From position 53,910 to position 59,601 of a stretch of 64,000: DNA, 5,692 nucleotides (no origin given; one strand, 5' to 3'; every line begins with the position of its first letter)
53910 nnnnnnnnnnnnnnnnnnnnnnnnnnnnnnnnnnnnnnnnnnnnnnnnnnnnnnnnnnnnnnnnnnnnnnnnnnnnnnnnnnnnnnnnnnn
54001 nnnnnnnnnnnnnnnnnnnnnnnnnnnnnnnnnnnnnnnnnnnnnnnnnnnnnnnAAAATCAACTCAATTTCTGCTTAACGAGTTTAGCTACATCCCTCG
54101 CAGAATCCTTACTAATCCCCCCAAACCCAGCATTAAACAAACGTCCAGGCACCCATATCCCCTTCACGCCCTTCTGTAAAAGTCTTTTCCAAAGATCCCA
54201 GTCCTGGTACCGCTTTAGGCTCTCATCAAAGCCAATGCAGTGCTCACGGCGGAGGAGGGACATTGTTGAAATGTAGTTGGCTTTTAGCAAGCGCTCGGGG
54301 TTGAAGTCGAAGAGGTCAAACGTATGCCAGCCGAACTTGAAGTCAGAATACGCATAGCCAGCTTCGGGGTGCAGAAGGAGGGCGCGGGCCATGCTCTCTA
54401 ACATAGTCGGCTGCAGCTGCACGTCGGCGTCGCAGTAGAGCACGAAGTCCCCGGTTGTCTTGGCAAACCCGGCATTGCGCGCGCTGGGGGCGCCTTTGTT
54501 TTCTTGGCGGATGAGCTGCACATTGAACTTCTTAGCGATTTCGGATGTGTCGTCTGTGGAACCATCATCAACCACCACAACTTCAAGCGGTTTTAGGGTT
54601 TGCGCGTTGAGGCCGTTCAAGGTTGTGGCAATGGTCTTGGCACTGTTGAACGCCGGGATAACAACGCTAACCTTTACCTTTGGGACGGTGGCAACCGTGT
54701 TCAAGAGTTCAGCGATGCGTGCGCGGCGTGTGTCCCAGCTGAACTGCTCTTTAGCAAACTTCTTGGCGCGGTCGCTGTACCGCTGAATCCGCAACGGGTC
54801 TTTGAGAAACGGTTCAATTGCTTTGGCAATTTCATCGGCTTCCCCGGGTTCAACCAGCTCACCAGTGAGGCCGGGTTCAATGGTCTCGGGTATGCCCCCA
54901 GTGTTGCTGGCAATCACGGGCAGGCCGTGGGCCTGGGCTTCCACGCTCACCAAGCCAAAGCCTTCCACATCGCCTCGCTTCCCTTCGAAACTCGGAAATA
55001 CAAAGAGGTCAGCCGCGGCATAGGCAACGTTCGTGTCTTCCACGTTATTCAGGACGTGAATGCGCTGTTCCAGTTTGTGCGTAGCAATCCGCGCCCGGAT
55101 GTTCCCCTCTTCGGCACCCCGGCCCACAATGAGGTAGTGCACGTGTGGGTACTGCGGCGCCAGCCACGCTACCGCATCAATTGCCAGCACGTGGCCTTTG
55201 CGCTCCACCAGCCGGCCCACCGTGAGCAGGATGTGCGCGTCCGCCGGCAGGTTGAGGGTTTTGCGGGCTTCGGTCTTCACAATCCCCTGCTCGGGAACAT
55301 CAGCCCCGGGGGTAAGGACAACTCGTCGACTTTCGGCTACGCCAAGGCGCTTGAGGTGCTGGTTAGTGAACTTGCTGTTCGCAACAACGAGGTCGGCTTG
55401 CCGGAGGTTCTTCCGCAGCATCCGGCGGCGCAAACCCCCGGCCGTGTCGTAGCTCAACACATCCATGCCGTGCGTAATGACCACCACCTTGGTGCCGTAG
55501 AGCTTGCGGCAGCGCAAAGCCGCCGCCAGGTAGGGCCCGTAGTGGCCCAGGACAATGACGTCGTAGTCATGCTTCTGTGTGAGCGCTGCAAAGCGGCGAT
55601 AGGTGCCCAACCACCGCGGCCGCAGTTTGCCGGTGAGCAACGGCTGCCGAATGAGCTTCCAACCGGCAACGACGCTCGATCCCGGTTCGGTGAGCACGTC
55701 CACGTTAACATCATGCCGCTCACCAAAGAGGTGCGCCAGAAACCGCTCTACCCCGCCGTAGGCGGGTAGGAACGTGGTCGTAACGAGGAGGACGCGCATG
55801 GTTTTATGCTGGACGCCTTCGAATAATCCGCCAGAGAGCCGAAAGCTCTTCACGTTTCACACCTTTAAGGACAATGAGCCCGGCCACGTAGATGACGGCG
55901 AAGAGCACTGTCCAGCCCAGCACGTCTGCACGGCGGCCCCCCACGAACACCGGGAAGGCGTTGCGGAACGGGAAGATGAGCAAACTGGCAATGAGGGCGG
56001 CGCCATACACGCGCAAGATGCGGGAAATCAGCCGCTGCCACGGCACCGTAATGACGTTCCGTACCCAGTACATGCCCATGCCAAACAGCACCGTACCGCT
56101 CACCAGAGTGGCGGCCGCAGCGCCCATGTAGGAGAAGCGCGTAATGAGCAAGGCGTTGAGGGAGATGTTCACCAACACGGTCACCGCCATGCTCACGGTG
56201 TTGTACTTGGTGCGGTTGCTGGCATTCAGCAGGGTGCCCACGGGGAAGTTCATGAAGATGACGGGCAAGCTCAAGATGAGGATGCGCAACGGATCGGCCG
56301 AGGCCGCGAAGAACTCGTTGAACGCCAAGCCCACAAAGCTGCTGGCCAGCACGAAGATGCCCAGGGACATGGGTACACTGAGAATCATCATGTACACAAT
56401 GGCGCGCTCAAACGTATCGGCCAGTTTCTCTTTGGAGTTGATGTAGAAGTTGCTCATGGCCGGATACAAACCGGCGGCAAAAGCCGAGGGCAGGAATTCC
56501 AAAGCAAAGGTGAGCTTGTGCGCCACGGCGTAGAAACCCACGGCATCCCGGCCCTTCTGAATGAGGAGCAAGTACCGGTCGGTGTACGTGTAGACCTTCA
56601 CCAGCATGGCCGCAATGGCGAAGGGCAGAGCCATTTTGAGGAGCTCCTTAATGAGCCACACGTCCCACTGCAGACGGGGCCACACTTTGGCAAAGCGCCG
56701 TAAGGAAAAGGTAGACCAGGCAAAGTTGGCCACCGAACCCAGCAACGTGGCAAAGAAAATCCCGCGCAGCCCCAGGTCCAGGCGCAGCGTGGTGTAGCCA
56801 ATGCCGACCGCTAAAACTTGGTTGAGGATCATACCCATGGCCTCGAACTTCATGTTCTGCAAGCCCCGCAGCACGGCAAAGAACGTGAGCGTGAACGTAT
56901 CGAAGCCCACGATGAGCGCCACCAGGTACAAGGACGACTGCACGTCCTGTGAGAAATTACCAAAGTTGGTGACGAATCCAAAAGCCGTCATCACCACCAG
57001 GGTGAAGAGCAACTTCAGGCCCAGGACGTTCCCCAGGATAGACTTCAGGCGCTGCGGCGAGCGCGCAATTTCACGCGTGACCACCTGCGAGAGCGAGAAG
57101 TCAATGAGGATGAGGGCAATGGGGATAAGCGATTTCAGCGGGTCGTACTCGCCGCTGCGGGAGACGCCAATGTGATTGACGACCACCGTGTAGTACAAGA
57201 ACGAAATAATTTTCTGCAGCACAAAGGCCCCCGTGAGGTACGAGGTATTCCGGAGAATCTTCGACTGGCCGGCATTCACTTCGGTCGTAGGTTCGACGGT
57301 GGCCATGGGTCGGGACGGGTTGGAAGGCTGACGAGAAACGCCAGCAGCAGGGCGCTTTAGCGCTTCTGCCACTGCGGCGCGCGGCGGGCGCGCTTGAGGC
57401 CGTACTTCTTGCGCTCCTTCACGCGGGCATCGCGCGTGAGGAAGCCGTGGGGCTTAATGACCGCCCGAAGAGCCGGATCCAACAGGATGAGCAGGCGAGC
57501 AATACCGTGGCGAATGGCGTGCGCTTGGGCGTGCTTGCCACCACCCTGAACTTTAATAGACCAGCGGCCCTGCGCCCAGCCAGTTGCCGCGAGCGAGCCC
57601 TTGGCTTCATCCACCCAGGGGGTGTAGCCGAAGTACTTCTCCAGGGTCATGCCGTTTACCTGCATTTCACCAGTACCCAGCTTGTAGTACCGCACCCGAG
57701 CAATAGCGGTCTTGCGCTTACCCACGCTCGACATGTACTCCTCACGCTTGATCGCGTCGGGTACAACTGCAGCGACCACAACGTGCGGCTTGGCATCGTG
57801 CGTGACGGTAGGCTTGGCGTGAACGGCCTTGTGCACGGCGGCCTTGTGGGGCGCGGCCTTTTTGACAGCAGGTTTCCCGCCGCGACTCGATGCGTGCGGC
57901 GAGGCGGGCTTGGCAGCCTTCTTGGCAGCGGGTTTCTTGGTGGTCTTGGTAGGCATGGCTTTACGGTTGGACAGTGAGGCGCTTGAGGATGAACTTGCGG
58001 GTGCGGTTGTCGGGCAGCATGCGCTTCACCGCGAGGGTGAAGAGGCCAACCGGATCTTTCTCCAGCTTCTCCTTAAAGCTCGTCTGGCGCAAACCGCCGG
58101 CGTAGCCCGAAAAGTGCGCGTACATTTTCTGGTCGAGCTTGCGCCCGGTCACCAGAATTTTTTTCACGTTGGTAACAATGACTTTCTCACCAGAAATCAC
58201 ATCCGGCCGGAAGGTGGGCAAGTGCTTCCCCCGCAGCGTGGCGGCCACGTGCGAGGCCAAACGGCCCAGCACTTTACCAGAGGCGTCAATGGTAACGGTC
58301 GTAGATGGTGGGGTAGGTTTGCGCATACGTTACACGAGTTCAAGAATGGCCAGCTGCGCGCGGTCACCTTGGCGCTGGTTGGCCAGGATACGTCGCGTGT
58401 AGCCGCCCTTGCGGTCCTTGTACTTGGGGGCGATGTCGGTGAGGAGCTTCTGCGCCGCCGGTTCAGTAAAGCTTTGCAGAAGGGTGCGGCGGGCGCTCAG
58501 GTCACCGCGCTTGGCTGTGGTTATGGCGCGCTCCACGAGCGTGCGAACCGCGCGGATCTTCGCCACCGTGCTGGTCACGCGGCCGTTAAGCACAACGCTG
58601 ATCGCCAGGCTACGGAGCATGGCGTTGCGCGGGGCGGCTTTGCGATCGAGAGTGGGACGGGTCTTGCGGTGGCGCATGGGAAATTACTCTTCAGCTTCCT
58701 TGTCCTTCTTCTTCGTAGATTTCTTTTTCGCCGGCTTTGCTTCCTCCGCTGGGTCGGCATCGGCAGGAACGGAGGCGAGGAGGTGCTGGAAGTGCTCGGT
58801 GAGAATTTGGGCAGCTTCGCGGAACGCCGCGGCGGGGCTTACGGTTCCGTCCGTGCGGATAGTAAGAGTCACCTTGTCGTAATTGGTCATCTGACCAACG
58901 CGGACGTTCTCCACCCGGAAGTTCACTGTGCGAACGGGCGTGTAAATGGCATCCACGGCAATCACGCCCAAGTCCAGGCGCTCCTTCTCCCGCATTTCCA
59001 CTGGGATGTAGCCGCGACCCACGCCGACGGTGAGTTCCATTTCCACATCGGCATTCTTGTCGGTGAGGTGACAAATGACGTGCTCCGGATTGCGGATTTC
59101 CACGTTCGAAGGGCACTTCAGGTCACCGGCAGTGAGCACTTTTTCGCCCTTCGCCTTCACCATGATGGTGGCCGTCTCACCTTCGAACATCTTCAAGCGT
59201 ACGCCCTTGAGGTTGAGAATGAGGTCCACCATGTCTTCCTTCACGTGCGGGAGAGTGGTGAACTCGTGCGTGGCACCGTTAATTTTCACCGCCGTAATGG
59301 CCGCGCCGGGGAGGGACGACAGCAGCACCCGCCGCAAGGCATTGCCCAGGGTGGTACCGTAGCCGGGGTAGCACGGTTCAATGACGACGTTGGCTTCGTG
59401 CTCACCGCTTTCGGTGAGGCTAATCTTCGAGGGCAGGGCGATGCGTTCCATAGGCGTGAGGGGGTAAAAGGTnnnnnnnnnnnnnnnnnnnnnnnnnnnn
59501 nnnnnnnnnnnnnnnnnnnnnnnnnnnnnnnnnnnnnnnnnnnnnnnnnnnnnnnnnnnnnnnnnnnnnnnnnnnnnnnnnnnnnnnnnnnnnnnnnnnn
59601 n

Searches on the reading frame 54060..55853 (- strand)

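Call 31: search_protein_families(library=pfam, proteins=[window:54060-55853:-], max_evalue=0.001)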
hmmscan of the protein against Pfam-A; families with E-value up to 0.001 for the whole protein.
window:54060-55853:- (597 aa): 10 families
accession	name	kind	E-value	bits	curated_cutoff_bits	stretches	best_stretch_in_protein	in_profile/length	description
PF00534.26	Glycos_transf_1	-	8.1e-39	133.3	26.4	1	193-365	2-171/172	Glycosyl transferases group 1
PF13692.12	Glyco_trans_1_4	-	2.1e-33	116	27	1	207-352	2-142/142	Glycosyl transferases group 1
PF00535.33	Glycos_transf_2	-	2.8e-32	112.4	23.3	1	396-508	1-119/168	Glycosyl transferase family 2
PF13439.12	Glyco_transf_4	-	4.7e-19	69.5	28.5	1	32-186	1-168/170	Glycosyltransferase Family 4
PF20706.3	GT4-conflict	-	7.5e-18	65.1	26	1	23-375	2-380/385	Family 4 Glycosyltransferase in conflict systems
PF13579.12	Glyco_trans_4_4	-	3.1e-15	57.3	29.7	1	47-183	17-158/158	Glycosyl transferase 4-like domain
PF10111.15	Glyco_tranf_2_2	-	2.9e-12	47.1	27.3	1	396-490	1-104/276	Glycosyltransferase like family 2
PF13641.12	Glyco_tranf_2_3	-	2.3e-11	44.6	27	1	395-498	3-116/230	Glycosyltransferase like family 2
PF13477.12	Glyco_trans_4_2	-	2.1e-06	28.4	23.4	1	48-160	24-139/139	Glycosyl transferase 4-like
PF13524.12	Glyco_trans_1_2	-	6.5e-05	23.3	25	1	304-380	68-142/144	Glycosyl transferase-like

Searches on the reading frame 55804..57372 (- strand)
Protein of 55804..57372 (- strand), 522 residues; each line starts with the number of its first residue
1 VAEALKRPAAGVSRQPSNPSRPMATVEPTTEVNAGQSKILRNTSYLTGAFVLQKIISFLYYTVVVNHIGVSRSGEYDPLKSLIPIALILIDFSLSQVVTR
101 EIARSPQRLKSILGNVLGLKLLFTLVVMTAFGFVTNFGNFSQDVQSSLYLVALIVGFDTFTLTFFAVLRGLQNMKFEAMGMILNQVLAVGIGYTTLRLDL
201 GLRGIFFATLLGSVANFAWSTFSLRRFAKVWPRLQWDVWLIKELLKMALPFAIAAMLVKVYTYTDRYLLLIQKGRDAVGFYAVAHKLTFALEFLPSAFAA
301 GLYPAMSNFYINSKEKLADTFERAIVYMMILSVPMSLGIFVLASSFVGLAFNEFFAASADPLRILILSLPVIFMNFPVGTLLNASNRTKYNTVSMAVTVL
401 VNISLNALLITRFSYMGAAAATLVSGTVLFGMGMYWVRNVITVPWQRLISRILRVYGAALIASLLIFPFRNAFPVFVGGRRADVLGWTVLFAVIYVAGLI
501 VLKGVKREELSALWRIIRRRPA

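Call 31: search_protein_families(library=pfam, proteins=[window:55804-57372:-], max_evalue=0.001)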
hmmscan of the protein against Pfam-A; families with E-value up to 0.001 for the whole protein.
window:55804-57372:- (522 aa): 4 families
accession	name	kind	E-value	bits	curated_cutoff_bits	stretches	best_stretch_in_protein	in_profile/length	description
PF01943.22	Polysacc_synt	-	1.6e-24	87.2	28.2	1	39-308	1-272/274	Polysaccharide biosynthesis protein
PF13440.11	Polysacc_synt_3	-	2.8e-10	40.4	23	1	82-354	20-287/293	Polysaccharide biosynthesis protein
PF01554.23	MatE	-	8.8e-09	35.7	24.9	1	250-407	1-160/161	MatE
PF03023.19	MurJ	-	5.7e-08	32.2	27.4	1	293-467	248-430/451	Lipid II flippase MurJ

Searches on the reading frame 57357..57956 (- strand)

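Call 58: search_protein_families(library=pfam, proteins=[window:57357-57956:-], max_evalue=0.001)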
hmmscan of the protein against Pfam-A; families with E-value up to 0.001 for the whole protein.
window:57357-57956:- (199 aa): 1 family
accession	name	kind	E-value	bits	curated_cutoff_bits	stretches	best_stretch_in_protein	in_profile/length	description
PF00380.25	Ribosomal_S9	-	6e-34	117.6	22.5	1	79-199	1-121/121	Ribosomal protein S9/S16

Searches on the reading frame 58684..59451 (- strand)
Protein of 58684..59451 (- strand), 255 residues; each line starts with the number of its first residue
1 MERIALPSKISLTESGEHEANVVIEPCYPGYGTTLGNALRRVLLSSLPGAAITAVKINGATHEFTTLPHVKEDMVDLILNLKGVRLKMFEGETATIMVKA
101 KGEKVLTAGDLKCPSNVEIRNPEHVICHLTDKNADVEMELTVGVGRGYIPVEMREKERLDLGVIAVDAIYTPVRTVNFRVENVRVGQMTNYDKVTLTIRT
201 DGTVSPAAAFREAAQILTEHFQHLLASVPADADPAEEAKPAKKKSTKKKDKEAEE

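Call 58: search_protein_families(library=pfam, proteins=[window:58684-59451:-], max_evalue=0.001)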
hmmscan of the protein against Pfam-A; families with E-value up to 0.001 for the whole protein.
window:58684-59451:- (255 aa): 3 families
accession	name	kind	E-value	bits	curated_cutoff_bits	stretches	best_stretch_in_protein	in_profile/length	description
PF01000.31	RNA_pol_A_bac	-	1.6e-29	103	33.9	1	55-171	1-119/119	RNA polymerase Rpb3/RpoA insert domain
PF01193.29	RNA_pol_L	-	4.4e-24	84.4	24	1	25-221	1-74/74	RNA polymerase Rpb3/Rpb11 dimerisation domain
PF13656.11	RNA_pol_L_2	-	9.5e-05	22.5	27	0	192-225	40-73/75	RNA polymerase Rpb3/Rpb11 dimerisation domain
